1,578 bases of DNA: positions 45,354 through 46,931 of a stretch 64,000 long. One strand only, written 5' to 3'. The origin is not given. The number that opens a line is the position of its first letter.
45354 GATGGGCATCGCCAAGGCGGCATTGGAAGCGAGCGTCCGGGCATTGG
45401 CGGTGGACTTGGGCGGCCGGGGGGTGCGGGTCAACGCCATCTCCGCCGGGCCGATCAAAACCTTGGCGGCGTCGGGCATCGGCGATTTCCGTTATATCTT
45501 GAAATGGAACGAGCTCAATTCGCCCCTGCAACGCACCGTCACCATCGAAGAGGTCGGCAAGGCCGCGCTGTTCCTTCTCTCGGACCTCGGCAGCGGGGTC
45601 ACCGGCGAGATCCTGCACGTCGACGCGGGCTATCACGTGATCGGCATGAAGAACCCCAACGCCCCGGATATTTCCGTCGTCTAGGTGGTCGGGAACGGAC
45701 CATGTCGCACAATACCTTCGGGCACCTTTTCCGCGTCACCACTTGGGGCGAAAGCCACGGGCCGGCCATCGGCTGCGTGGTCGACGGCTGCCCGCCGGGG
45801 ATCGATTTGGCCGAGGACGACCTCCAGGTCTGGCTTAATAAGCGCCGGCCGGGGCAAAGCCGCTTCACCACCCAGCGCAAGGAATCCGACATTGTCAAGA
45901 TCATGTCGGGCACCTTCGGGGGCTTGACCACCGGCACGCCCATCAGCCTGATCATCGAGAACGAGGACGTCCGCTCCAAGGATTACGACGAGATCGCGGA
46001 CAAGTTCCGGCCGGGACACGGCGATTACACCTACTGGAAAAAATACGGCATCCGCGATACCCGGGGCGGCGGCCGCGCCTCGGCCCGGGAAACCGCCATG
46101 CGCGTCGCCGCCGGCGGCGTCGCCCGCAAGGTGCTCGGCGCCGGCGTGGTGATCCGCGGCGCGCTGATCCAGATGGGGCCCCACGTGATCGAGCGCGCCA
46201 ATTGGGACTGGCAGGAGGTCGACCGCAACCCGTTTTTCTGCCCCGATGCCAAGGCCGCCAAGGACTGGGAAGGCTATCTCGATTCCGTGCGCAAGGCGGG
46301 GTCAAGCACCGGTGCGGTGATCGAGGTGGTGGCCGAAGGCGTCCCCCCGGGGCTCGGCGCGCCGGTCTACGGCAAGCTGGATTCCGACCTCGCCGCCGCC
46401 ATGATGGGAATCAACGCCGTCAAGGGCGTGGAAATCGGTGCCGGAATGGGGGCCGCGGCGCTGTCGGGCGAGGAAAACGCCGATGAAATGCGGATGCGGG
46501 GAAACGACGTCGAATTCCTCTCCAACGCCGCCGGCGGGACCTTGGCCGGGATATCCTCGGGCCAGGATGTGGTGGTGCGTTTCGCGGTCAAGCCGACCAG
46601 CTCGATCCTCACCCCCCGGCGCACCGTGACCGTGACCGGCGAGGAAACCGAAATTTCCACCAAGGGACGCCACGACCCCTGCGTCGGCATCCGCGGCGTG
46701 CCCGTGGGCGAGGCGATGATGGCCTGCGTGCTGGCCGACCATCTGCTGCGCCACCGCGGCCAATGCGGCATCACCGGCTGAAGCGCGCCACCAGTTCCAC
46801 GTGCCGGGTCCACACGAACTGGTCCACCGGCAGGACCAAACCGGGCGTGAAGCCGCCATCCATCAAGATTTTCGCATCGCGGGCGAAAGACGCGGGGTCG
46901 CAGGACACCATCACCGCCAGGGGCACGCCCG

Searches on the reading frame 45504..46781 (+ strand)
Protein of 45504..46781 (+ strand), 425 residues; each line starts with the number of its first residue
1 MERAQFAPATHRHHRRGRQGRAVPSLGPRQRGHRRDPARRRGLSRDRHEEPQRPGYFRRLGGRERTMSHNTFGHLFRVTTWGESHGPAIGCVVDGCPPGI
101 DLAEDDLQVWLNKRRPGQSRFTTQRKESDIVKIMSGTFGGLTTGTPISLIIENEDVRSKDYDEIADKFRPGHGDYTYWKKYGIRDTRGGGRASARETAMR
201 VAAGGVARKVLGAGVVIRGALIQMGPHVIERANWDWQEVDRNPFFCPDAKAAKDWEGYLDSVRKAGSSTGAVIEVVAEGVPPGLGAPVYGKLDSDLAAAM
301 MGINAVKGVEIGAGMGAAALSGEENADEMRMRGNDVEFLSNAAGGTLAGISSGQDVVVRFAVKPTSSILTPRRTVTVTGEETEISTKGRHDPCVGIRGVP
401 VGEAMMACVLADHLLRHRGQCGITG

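Call 34: search_protein_families(library=pfam, proteins=[window:45504-46781:+], max_evalue=0.00001)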
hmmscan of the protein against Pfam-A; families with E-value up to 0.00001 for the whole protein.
window:45504-46781:+ (425 aa): 1 family
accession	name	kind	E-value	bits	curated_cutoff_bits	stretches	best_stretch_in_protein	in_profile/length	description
PF01264.26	Chorismate_synt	-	7.7e-132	439.4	27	1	76-415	1-327/327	Chorismate synthase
